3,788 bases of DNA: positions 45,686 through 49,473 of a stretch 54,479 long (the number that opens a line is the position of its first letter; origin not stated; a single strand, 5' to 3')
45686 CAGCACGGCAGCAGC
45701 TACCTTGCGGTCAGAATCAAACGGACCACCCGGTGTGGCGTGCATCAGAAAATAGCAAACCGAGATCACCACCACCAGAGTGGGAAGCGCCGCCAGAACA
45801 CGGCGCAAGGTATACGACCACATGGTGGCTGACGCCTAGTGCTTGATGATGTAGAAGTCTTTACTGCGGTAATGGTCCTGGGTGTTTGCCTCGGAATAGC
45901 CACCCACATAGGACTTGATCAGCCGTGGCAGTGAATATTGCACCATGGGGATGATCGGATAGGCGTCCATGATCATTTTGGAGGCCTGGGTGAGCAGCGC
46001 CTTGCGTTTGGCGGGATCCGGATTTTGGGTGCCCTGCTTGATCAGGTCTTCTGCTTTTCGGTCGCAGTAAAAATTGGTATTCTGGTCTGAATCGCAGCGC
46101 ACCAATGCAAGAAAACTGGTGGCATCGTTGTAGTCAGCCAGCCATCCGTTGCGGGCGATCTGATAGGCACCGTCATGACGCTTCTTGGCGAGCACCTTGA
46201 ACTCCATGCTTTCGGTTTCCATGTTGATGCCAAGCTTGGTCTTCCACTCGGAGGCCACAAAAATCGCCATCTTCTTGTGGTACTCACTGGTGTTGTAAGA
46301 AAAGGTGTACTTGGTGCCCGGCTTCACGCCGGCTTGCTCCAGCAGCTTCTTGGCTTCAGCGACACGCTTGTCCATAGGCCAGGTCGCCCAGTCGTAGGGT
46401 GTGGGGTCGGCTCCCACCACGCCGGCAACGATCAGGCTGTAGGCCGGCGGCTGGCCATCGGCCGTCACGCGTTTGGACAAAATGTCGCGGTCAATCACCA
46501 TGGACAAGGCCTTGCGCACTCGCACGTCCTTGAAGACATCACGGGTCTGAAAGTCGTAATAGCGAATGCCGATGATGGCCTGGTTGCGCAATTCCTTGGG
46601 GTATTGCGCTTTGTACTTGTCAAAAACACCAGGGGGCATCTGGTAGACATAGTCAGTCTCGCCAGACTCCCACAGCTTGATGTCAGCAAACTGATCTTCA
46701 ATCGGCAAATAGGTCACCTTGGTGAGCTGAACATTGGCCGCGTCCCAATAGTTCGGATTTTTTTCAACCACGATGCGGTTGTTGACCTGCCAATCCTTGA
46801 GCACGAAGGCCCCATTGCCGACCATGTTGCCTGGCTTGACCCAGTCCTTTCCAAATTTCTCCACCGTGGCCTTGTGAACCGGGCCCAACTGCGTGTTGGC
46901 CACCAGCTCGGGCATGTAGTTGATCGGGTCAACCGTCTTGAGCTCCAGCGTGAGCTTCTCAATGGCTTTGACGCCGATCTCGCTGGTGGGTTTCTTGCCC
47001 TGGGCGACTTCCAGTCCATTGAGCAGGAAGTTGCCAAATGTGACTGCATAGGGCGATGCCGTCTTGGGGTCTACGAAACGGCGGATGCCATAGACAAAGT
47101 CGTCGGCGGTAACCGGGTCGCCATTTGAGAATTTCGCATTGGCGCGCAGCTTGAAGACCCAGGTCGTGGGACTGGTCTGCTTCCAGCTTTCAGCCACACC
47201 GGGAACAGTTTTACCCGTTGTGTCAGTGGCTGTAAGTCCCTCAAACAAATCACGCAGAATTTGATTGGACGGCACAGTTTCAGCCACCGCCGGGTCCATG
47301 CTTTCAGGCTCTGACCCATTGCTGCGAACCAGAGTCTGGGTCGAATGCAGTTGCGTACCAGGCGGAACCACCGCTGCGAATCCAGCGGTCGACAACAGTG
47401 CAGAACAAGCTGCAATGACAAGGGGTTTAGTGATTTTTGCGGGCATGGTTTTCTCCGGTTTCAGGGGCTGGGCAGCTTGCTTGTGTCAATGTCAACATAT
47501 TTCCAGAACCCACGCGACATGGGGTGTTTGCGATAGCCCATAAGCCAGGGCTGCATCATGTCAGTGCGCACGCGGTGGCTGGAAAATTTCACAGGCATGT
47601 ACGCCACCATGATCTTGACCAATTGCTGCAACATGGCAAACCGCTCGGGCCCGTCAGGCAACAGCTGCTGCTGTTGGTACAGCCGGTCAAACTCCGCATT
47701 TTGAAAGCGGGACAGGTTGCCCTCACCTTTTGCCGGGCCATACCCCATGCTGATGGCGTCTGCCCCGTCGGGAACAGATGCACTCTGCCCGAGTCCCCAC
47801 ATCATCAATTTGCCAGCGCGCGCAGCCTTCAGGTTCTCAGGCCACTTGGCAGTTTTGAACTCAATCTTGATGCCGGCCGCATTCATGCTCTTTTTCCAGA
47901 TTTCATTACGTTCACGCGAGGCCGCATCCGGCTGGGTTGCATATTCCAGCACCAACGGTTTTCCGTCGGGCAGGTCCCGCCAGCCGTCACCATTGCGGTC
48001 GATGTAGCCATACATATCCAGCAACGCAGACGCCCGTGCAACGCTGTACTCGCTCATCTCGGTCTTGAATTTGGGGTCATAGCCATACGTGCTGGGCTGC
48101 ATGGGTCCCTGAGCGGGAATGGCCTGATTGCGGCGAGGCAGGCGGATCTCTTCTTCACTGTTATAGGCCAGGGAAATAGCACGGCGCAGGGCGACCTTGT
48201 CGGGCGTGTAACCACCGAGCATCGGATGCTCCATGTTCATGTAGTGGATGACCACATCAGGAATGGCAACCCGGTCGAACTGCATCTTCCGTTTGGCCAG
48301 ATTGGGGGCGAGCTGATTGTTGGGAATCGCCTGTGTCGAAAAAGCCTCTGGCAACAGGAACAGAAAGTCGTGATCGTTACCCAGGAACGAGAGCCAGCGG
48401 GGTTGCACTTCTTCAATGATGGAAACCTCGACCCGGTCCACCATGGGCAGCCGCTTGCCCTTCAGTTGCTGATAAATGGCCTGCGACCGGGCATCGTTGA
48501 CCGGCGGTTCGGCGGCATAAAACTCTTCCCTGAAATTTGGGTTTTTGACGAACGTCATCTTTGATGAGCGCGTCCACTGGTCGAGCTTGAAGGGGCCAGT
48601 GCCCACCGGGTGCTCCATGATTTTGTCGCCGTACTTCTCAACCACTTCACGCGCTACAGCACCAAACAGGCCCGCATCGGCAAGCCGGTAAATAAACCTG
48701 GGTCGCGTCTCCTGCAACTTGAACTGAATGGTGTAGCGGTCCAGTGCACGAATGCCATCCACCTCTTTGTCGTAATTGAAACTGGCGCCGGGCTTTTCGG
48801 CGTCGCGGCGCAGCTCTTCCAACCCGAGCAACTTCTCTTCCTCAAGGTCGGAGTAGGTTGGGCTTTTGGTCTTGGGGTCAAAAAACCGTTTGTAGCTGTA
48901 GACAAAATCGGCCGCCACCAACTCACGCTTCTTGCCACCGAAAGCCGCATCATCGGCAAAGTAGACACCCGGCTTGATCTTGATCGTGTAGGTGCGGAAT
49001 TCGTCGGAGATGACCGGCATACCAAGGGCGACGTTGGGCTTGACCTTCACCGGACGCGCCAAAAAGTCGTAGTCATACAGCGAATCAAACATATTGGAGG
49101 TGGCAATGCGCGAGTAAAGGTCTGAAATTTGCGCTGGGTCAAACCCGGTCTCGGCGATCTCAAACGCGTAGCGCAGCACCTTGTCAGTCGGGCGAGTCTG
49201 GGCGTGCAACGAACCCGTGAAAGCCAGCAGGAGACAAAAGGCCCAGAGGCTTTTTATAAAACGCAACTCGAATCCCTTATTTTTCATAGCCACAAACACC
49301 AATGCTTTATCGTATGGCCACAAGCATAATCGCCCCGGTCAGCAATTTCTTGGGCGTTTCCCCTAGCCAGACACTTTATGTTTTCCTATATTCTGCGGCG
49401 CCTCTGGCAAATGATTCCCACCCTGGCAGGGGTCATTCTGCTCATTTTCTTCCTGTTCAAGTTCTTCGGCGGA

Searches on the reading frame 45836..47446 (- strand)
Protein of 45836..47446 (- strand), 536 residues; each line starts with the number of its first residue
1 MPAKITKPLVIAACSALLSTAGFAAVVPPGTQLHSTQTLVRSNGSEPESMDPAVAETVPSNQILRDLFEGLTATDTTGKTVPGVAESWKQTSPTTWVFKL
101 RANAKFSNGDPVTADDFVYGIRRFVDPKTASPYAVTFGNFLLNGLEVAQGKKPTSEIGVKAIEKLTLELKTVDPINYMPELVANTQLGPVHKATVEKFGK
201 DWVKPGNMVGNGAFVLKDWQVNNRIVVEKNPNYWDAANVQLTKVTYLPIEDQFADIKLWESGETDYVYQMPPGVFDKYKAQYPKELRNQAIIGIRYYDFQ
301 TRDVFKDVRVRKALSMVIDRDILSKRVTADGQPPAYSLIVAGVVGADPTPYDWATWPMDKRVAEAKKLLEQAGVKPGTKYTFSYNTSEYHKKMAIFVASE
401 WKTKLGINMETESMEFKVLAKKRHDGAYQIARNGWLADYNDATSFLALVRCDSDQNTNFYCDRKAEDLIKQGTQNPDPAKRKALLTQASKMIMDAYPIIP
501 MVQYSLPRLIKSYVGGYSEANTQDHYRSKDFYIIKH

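Call 84: search_protein_families(library=pfam, proteins=[window:45836-47446:-], max_evalue=0.00001)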
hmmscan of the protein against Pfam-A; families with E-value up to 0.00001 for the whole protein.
window:45836-47446:- (536 aa): 1 family
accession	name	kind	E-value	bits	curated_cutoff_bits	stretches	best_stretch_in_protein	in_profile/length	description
PF00496.27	SBP_bac_5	-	3.3e-80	270.4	32.4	1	80-453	2-364/368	Bacterial extracellular solute-binding proteins, family 5 Middle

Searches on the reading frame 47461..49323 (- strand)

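Call 84: search_protein_families(library=pfam, proteins=[window:47461-49323:-], max_evalue=0.00001)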
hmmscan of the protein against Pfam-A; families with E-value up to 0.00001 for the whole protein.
window:47461-49323:- (620 aa): 1 family
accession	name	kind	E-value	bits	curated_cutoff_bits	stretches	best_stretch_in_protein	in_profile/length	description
PF00496.27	SBP_bac_5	-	9.2e-61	206.4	32.4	1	93-532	1-365/368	Bacterial extracellular solute-binding proteins, family 5 Middle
